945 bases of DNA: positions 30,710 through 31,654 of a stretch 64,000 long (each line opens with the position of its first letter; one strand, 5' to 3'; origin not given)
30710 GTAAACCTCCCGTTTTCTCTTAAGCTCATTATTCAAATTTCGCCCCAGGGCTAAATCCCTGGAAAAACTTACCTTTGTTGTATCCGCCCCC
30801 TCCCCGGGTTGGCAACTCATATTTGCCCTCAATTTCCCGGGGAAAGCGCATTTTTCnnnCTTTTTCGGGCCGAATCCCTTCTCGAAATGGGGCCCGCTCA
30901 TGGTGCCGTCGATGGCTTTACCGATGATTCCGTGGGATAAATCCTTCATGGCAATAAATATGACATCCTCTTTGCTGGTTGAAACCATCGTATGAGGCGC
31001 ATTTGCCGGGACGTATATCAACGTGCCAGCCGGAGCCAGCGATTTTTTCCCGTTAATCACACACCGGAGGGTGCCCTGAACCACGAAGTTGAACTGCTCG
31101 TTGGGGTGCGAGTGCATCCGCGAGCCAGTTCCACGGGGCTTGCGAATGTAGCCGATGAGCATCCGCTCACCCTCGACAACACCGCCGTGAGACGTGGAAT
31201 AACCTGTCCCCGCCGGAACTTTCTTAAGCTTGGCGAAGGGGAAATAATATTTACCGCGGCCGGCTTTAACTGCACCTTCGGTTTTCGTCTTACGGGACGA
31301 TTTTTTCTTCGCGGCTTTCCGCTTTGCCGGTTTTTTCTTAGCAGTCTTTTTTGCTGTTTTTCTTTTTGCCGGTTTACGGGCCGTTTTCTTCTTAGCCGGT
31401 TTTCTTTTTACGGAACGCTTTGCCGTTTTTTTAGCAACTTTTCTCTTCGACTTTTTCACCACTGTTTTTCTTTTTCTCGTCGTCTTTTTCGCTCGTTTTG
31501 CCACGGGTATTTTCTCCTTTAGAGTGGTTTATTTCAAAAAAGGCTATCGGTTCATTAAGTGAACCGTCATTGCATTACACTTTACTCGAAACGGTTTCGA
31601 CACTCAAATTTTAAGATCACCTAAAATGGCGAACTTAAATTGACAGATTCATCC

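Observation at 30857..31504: Histone-H1/AlgP-like lysine-rich tail fused to a cupin, heading a tctCBA transporter operon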

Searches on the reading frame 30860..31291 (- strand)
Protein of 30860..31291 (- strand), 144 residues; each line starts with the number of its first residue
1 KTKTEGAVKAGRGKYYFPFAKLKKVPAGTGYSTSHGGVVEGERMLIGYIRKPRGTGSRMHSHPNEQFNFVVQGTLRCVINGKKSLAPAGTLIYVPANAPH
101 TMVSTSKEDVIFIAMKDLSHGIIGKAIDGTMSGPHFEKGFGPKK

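Call 6: find_homologous_proteins(query=window:30860-31276:-, max_evalue=0.00001)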
Query seq(139 aa) (139 aa): 1521 proteins with E <= 0.00001 among 1729 candidates; the best 120 are listed.
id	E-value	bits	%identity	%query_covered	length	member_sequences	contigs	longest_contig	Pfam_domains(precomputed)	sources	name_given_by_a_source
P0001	2.5e-87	308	100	100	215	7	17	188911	PF07883.18,PF02311.26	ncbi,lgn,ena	ncbi:MAG: cupin domain-containing protein [Rhodospirillaceae bacterium]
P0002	1.2e-86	306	99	100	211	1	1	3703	PF07883.18,PF02311.26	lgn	-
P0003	5.0e-85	301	97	100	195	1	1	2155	PF07883.18,PF02311.26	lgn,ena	-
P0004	5.0e-85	300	97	100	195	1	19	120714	PF07883.18,PF02311.26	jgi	jgi:mannose-6-phosphate isomerase-like protein (cupin superfamily)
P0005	5.0e-85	300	97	100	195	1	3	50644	PF07883.18,PF02311.26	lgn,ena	-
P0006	5.0e-85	300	97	100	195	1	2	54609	PF07883.18,PF02311.26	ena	-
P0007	5.1e-85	300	97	100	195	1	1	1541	PF07883.18,PF02311.26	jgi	jgi:mannose-6-phosphate isomerase-like protein (cupin superfamily)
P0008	1.6e-84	299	96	100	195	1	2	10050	PF07883.18,PF02311.26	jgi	-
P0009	1.6e-84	299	96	100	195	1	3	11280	PF07883.18,PF02311.26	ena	-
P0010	1.6e-84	299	96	100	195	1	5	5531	PF07883.18,PF02311.26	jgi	jgi:mannose-6-phosphate isomerase-like protein (cupin superfamily)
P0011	1.6e-84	299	96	100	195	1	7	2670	PF07883.18,PF02311.26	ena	-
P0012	6.6e-84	297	95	100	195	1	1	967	PF07883.18,PF02311.26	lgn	-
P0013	7.4e-84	297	95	100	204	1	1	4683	PF07883.18,PF02311.26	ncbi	-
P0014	1.1e-82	293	94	100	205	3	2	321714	PF07883.18,PF02311.26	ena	-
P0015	3.4e-82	291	94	100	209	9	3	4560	PF07883.18,PF02311.26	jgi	-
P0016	6.1e-82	290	94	100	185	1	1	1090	PF07883.18,PF02311.26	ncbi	-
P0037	7.9e-69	248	80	99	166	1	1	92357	PF07883.18,PF02311.26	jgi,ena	-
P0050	1.7e-68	247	80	99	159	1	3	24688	PF07883.18,PF02311.26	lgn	-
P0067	3.9e-68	246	78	99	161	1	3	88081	PF07883.18,PF00190.29,PF02311.26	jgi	jgi:quercetin dioxygenase-like cupin family protein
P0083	7.1e-68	245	76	97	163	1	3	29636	PF07883.18,PF02311.26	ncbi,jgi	jgi:quercetin dioxygenase-like cupin family protein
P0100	1.1e-67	244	76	100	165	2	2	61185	PF07883.18,PF02311.26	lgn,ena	-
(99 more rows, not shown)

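Call 13: find_encoding_contigs(protein=P0014, flank=8000, max_places=2)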
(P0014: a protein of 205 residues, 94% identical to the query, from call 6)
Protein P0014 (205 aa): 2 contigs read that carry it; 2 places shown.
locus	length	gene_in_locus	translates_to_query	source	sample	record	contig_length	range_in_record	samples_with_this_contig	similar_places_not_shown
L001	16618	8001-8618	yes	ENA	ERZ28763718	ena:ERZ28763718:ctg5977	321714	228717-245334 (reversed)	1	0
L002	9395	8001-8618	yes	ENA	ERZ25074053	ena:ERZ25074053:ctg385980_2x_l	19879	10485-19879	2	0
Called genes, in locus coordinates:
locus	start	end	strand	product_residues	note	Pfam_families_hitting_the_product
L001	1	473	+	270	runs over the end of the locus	PF00389:2-Hacid_dh, PF02826:2-Hacid_dh_C, PF03446:NAD_binding_2 (weak)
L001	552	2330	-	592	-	PF02776:TPP_enzyme_N, PF00205:TPP_enzyme_M, PF02775:TPP_enzyme_C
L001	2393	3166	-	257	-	PF09339:HTH_IclR, PF01614:IclR_C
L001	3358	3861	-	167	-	PF05721:PhyH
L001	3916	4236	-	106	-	-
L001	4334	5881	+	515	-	PF00920:ILVD_EDD_N, PF24877:ILV_EDD_C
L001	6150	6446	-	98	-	PF02910:Succ_DH_flav_C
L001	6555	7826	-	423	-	PF00890:FAD_binding_2, PF07992:Pyr_redox_2 (faint)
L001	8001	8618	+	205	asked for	PF02311:AraC_binding (weak), PF07883:Cupin_2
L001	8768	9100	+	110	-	-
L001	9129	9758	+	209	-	PF03401:TctC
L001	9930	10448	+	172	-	PF07331:TctB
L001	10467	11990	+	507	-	PF01970:TctA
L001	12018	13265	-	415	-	PF18130:ATPgrasp_N, PF13535:ATP-grasp_4, PF18603:LAL_C2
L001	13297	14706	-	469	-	PF04055:Radical_SAM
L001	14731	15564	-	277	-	PF08712:Nfu_N, PF01106:NifU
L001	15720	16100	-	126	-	PF02627:CMD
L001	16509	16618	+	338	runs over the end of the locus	PF13469:Sulfotransfer_3, PF00685:Sulfotransfer_1 (weak)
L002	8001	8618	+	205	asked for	PF02311:AraC_binding (weak), PF07883:Cupin_2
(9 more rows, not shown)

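Call 14: find_encoding_contigs(protein=P0037, flank=8000, max_places=2)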
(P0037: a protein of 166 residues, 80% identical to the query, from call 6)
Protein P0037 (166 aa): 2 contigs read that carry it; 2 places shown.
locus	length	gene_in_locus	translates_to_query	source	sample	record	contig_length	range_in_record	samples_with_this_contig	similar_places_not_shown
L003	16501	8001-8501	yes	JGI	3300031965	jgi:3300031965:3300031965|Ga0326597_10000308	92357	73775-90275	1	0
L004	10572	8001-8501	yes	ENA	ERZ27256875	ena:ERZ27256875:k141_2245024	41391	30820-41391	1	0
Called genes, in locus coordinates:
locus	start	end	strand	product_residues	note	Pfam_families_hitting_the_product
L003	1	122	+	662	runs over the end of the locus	PF00456:Transketolase_N, PF13292:DXP_synthase_N (faint), PF00676:E1_dh (faint), PF02779:Transket_pyr, PF22613:Transketolase_C_1, PF02780:Transketolase_C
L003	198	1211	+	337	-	PF00044:Gp_dh_N, PF02800:Gp_dh_C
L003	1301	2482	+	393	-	PF00162:PGK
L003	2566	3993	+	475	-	PF00224:PK, PF02887:PK_C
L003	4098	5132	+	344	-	PF00274:Glycolytic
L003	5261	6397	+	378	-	PF02492:cobW, PF07683:CobW_C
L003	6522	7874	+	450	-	PF01979:Amidohydro_1, PF07969:Amidohydro_3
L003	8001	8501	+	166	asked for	PF02311:AraC_binding, PF07883:Cupin_2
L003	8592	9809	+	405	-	PF04412:AcnX, PF28403:AcnX_2nd, PF28406:AcnX_3rd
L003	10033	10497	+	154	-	PF01989:AcnX_swivel_put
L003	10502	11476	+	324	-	PF03401:TctC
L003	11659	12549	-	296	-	PF00126:HTH_1, PF03466:LysR_substrate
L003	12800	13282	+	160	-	PF03401:TctC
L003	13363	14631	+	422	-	PF01321:Creatinase_N (weak), PF00557:Peptidase_M24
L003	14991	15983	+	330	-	PF03401:TctC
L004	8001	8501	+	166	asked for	PF02311:AraC_binding, PF07883:Cupin_2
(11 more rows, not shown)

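Call 15: find_encoding_contigs(protein=P0067, flank=7000, max_places=1)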
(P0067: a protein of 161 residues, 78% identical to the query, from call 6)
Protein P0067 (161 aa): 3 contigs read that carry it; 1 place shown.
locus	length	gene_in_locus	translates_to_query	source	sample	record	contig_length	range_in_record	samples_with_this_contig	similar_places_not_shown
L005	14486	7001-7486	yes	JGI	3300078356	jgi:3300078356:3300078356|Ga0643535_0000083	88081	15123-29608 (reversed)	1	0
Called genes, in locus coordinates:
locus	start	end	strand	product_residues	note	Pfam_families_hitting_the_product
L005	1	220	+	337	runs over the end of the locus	PF00044:Gp_dh_N, PF02800:Gp_dh_C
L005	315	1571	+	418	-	PF00162:PGK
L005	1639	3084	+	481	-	PF00224:PK, PF02887:PK_C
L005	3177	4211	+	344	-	PF00274:Glycolytic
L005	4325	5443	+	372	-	PF02492:cobW, PF07683:CobW_C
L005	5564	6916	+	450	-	PF01979:Amidohydro_1, PF07969:Amidohydro_3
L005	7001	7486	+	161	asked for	PF00190:Cupin_1 (weak), PF02311:AraC_binding, PF07883:Cupin_2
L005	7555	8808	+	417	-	PF04412:AcnX, PF28403:AcnX_2nd, PF28406:AcnX_3rd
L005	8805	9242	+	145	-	PF01989:AcnX_swivel_put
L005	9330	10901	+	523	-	PF01039:Carboxyl_trans, PF03255:ACCA (faint)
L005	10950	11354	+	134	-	PF00583:Acetyltransf_1, PF13527:Acetyltransf_9 (faint), PF13673:Acetyltransf_10, PF13508:Acetyltransf_7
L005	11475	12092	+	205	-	-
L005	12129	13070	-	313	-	PF03009:GDPD, PF13653:GDPD_2 (weak)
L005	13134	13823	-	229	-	-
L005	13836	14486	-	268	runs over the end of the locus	PF00378:ECH_1, PF16113:ECH_2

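Call 16: find_encoding_contigs(protein=P0100, flank=7000, max_places=1)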
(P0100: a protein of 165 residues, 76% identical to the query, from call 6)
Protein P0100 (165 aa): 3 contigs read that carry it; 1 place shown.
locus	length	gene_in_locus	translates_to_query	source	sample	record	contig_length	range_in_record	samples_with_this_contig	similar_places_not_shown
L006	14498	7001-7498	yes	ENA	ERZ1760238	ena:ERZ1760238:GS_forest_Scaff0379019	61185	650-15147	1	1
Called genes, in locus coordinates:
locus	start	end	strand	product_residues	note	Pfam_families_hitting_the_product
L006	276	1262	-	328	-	PF04392:ABC_sub_bind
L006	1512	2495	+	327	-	PF04392:ABC_sub_bind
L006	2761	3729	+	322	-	PF03401:TctC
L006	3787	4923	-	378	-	PF02492:cobW, PF07683:CobW_C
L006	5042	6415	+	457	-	PF01979:Amidohydro_1, PF07969:Amidohydro_3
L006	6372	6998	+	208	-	PF04480:DUF559, PF18741:MTES_1575 (weak)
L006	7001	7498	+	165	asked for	PF02311:AraC_binding (weak), PF07883:Cupin_2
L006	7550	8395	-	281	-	PF07883:Cupin_2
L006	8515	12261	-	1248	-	PF00270:DEAD (weak), PF13401:AAA_22 (faint), PF00271:Helicase_C, PF04408:WHD_HA2 (weak), PF21010:HA2_C, PF07717:OB_NTP_bind, PF11898:DUF3418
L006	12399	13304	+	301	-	PF04909:Amidohydro_2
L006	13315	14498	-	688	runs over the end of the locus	PF01926:MMR_HSR1, PF02421:FeoB_N, PF07670:Gate, PF07664:FeoB_C, PF07670:Gate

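Call 17: find_encoding_contigs(protein=P0083, flank=7000, max_places=1)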
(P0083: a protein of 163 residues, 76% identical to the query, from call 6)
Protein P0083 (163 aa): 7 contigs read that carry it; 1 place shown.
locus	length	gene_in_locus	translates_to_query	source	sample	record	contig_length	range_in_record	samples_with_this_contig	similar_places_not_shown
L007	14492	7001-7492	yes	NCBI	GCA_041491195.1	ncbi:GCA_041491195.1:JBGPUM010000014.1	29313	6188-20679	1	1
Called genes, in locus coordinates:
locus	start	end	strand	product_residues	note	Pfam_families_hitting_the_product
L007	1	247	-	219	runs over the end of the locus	PF02798:GST_N, PF13417:GST_N_3, PF13409:GST_N_2, PF13410:GST_C_2 (faint)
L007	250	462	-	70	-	-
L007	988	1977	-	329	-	PF00389:2-Hacid_dh, PF02826:2-Hacid_dh_C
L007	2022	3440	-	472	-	PF01565:FAD_binding_4, PF02913:FAD-oxidase_C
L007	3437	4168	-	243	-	PF00106:adh_short, PF01370:Epimerase, PF08659:KR, PF23441:SDR (faint), PF13561:adh_short_C2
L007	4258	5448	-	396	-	PF02492:cobW, PF07683:CobW_C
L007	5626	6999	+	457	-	PF01979:Amidohydro_1, PF07969:Amidohydro_3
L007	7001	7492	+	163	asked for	PF02311:AraC_binding, PF07883:Cupin_2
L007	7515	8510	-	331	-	PF03401:TctC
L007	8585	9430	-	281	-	PF07883:Cupin_2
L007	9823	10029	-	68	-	-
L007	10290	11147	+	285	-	PF13714:PEP_mutase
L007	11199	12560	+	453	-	PF03972:MmgE_PrpD_N, PF19305:MmgE_PrpD_C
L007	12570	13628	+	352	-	-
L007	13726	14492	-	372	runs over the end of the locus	-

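Call 18: find_encoding_contigs(protein=P0050, flank=7000, max_places=1)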
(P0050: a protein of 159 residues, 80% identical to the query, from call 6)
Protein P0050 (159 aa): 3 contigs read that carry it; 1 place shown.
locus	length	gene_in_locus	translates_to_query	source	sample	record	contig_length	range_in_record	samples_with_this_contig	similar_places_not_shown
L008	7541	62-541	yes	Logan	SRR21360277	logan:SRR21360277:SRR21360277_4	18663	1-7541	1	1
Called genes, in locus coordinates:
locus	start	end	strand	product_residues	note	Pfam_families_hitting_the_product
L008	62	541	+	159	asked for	PF02311:AraC_binding, PF07883:Cupin_2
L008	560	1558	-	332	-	PF03401:TctC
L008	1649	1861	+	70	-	-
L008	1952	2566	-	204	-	PF18203:IPTL-CTERM (faint)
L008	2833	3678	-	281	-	PF07883:Cupin_2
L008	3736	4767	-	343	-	PF08240:ADH_N, PF00107:ADH_zinc_N, PF13602:ADH_zinc_N_2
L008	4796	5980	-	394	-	PF02771:Acyl-CoA_dh_N, PF02770:Acyl-CoA_dh_M, PF00441:Acyl-CoA_dh_1, PF08028:Acyl-CoA_dh_2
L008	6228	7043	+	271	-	PF02627:CMD (weak)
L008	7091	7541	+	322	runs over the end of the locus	PF03401:TctC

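Call 36: find_encoding_contigs(protein=P0002, flank=3000, max_places=1)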
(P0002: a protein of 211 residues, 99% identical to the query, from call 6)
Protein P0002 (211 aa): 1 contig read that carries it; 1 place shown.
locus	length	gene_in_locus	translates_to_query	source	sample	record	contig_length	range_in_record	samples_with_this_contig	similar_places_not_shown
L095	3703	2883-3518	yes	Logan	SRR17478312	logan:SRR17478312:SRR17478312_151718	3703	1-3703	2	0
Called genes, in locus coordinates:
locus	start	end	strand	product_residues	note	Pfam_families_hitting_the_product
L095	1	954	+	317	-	?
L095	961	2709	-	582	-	PF00890:FAD_binding_2, PF07992:Pyr_redox_2 (faint), PF02910:Succ_DH_flav_C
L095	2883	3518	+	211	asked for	PF02311:AraC_binding (weak), PF07883:Cupin_2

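Call 37: find_encoding_contigs(protein=P0004, flank=9000, max_places=1)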
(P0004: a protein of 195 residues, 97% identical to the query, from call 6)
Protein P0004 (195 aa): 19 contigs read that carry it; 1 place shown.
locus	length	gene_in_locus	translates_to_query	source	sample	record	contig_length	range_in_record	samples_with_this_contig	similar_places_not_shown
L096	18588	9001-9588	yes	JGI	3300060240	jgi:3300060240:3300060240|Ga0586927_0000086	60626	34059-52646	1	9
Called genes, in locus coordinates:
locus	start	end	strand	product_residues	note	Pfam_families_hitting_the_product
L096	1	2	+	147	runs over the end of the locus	PF00190:Cupin_1 (weak), PF12973:Cupin_7 (weak), PF02311:AraC_binding, PF07883:Cupin_2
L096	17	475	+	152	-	PF02311:AraC_binding (weak), PF07883:Cupin_2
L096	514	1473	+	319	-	PF00389:2-Hacid_dh, PF02826:2-Hacid_dh_C, PF03446:NAD_binding_2 (weak)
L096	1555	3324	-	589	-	PF02776:TPP_enzyme_N, PF00205:TPP_enzyme_M, PF02775:TPP_enzyme_C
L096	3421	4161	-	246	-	PF09339:HTH_IclR, PF01614:IclR_C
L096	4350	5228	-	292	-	PF05721:PhyH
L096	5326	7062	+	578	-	PF00920:ILVD_EDD_N, PF24877:ILV_EDD_C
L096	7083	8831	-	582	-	PF00890:FAD_binding_2, PF07992:Pyr_redox_2 (faint), PF02910:Succ_DH_flav_C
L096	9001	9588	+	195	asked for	PF02311:AraC_binding (weak), PF07883:Cupin_2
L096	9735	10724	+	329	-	PF03401:TctC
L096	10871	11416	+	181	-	PF07331:TctB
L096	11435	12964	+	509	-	PF01970:TctA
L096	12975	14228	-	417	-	PF18130:ATPgrasp_N, PF13535:ATP-grasp_4, PF18603:LAL_C2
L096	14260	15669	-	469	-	PF04055:Radical_SAM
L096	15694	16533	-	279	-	PF08712:Nfu_N, PF01106:NifU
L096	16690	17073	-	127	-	PF02627:CMD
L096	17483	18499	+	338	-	PF00685:Sulfotransfer_1 (faint), PF13469:Sulfotransfer_3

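Call 38: find_encoding_contigs(protein=P0015, flank=3000, max_places=1)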
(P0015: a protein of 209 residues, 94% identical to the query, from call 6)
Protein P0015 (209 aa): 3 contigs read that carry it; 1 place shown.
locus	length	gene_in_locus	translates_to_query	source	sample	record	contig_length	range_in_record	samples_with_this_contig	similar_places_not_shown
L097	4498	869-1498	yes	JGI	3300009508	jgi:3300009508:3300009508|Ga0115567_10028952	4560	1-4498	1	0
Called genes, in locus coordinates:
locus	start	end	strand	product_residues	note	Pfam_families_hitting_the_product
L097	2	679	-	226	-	?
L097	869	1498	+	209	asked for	PF02311:AraC_binding (weak), PF07883:Cupin_2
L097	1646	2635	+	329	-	PF03401:TctC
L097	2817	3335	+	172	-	PF07331:TctB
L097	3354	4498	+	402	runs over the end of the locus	?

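Call 39: find_encoding_contigs(protein=P0013, flank=3000, max_places=1)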
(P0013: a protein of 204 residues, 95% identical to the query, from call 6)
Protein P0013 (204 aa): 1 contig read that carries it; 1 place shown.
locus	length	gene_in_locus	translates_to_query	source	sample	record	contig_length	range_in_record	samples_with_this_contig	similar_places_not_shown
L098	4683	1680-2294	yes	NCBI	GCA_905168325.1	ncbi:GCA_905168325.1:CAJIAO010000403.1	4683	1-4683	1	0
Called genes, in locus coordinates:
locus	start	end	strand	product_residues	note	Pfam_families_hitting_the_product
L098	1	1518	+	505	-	?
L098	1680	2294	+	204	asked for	PF02311:AraC_binding (weak), PF07883:Cupin_2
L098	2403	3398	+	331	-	PF03401:TctC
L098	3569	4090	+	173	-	PF07331:TctB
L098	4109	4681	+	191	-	?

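Call 40: find_encoding_contigs(protein=P0016, flank=3000, max_places=1)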
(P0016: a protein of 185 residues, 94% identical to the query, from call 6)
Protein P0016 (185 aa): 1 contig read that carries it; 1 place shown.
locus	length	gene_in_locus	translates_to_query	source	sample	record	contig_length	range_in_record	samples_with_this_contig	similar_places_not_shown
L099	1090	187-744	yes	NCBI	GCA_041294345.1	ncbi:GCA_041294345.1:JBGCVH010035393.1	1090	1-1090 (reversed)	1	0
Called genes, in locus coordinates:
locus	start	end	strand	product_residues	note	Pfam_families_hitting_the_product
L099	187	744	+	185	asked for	PF02311:AraC_binding (weak), PF07883:Cupin_2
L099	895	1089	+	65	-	?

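Call 61: search_protein_representatives(protein=window:30860-31291:-)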
Query: 144 residues. Proteins with E-value up to 0.001 (for the whole library): 741; up to 1e-10: 191; up to 1e-30: 24. The best 150 are listed.
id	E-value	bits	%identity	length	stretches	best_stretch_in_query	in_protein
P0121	5.3e-69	247.0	46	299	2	4-137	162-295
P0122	3.3e-67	241.2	75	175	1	2-143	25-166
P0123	2.9e-46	173.3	77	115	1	44-143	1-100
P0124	5.0e-46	172.5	54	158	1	2-142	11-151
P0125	2.2e-45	170.4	67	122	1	1-115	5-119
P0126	1.8e-44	167.5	71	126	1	1-107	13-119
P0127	6.5e-44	165.7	40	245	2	15-126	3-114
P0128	1.7e-41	157.9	40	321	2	7-144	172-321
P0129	4.6e-41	156.4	54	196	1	1-142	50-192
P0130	2.7e-40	154.0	39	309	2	28-140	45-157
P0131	1.6e-39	151.5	50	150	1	2-140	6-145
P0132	6.4e-39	149.5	50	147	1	6-142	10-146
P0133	1.8e-38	148.0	47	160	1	7-144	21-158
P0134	8.9e-38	145.8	67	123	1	1-107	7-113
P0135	2.5e-36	141.1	67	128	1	22-118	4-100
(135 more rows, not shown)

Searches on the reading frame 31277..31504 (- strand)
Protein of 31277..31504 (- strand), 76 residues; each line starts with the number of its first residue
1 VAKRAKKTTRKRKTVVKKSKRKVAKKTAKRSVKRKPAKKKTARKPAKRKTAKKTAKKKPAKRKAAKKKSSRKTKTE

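Call 47: find_homologous_proteins(query=window:31277-31504:-, max_evalue=0.001)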
Query seq(76 aa): 1682 candidates shared short words with the query, none scored E <= 0.001.
